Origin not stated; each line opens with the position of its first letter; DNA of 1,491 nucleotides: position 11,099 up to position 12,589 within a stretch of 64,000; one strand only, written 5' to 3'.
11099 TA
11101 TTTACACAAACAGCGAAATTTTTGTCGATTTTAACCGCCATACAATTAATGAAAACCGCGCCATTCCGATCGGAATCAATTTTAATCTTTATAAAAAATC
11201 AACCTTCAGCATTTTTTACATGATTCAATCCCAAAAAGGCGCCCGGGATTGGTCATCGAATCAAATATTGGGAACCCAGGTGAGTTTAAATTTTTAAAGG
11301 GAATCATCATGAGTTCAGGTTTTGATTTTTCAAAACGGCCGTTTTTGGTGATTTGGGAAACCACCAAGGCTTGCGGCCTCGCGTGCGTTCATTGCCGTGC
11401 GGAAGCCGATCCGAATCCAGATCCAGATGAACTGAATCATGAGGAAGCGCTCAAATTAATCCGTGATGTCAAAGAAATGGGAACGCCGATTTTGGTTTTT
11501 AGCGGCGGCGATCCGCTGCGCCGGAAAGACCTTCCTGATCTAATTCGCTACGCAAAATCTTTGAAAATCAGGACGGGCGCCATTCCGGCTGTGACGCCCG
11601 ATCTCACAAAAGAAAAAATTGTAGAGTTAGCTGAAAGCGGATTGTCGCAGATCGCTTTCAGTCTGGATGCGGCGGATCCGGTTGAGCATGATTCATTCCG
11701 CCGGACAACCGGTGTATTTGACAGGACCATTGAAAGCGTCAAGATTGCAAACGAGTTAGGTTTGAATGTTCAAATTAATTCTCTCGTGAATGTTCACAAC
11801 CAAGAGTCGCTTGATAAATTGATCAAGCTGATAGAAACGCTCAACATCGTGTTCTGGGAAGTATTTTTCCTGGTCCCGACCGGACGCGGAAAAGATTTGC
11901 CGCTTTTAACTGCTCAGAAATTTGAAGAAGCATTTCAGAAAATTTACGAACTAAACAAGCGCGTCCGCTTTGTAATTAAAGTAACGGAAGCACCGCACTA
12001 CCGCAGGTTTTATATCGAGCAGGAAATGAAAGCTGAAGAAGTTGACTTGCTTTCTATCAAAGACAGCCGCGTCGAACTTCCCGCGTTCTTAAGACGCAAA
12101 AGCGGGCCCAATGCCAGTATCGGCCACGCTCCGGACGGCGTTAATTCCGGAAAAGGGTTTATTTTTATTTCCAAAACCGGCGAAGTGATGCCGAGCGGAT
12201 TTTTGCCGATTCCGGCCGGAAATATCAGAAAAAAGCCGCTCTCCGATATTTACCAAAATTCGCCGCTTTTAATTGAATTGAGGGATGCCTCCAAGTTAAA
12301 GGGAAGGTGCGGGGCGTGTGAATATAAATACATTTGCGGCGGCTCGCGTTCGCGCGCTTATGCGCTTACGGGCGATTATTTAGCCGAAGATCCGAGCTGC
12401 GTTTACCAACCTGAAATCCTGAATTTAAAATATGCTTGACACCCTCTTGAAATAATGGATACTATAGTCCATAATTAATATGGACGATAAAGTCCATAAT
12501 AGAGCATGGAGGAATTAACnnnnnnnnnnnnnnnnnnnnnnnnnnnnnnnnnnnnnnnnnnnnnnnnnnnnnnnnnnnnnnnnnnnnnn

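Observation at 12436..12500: Two 18-bp palindromic operators overlapping the putative rrf2-nosZ promoter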

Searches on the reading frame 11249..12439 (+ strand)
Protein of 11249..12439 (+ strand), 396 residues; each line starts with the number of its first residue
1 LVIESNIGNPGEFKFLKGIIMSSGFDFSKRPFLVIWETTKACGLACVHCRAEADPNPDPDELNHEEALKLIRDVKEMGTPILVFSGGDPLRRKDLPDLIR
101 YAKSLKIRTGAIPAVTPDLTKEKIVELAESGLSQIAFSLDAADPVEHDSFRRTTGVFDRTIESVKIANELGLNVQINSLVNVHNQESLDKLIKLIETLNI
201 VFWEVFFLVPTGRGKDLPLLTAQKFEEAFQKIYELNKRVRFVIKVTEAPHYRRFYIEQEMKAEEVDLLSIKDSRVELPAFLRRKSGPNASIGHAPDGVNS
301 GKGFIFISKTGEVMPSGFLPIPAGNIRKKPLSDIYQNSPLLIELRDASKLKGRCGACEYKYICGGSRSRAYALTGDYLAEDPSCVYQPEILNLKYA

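Call 5: search_protein_families(library=pfam, proteins=[window:11249-12439:+])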
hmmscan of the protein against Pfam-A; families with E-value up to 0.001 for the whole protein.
window:11249-12439:+ (396 aa): 3 families
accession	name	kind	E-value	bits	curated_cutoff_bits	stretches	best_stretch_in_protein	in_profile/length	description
PF04055.27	Radical_SAM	-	2.9e-21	76.8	29.5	1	37-195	2-163/166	Radical SAM superfamily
PF13186.11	SPASM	-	0.00035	21.2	21.5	1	302-357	5-66/67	Iron-sulfur cluster-binding domain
PF13353.11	Fer4_12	-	0.00086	20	22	0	40-105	13-80/137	4Fe-4S single cluster domain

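Call 6: search_protein_families(library=ncbifam, proteins=[window:11249-12439:+])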
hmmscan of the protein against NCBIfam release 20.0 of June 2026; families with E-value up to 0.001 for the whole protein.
window:11249-12439:+ (396 aa): 49 families (the best 25 are shown)
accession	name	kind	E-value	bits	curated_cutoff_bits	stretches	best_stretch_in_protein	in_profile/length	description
TIGR04053.2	TIGR04053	equivalog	6.7e-138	459.9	395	1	26-388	2-366/366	TIGR04053 family radical SAM/SPASM domain-containing protein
TIGR04545.1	rSAM_ahbD_hemeb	equivalog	8.3e-92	308.2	500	1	33-388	1-339/339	heme b synthase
TIGR04055.1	rSAM_NirJ2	equivalog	6.5e-69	232.9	500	2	33-260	1-228/326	putative heme d1 biosynthesis radical SAM protein NirJ2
TIGR04546.1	rSAM_ahbC_deAc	equivalog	2.4e-54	184.6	650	2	25-217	33-222/390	12,18-didecarboxysiroheme deacetylase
TIGR04054.1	rSAM_NirJ1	equivalog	3.7e-51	174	650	1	33-386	37-382/387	putative heme d1 biosynthesis radical SAM protein NirJ1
TIGR04051.1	rSAM_NirJ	equivalog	6.2e-49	166.9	515.45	1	33-386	3-348/354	heme d1 biosynthesis radical SAM protein NirJ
TIGR04347.1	pseudo_SAM_Halo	equivalog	1.6e-47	162.6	525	1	29-388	36-387/390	TIGR04347 family pseudo-SAM/SPASM protein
NF050035.1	rSAM_WgK_link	exception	6.7e-37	127.3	650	1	26-388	3-365/367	radical SAM/SPASM peptide maturase WgkB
TIGR02109.1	PQQ_syn_pqqE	equivalog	2.3e-35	122.2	381.35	2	30-204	5-178/358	pyrroloquinoline quinone biosynthesis protein PqqE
TIGR04303.1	GeoRSP_rSAM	equivalog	4.4e-35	121.8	400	2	29-201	2-170/325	GeoRSP system radical SAM/SPASM protein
NF045574.1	sacti_mat_StsB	exception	9.4e-33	113.7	625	2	34-216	98-277/466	StsB family radical SAM/SPASM domain sactipeptide maturase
TIGR03913.1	rad_SAM_trio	equivalog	8.2e-31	106.9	591.75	1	31-225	18-209/477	GDL motif peptide-associated radical SAM/SPASM maturase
TIGR04133.1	rSAM_w_lipo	hypoth_equivalog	7.6e-26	90.9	425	1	34-240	26-232/350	TIGR04133 family radical SAM/SPASM protein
TIGR03962.1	mycofact_rSAM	equivalog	8.6e-26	90.9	265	2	31-217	11-194/339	mycofactocin radical SAM maturase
TIGR02668.1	moaA_archaeal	equivalog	5.3e-23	81.4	325.25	1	38-263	16-237/303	GTP 3',8-cyclase MoaA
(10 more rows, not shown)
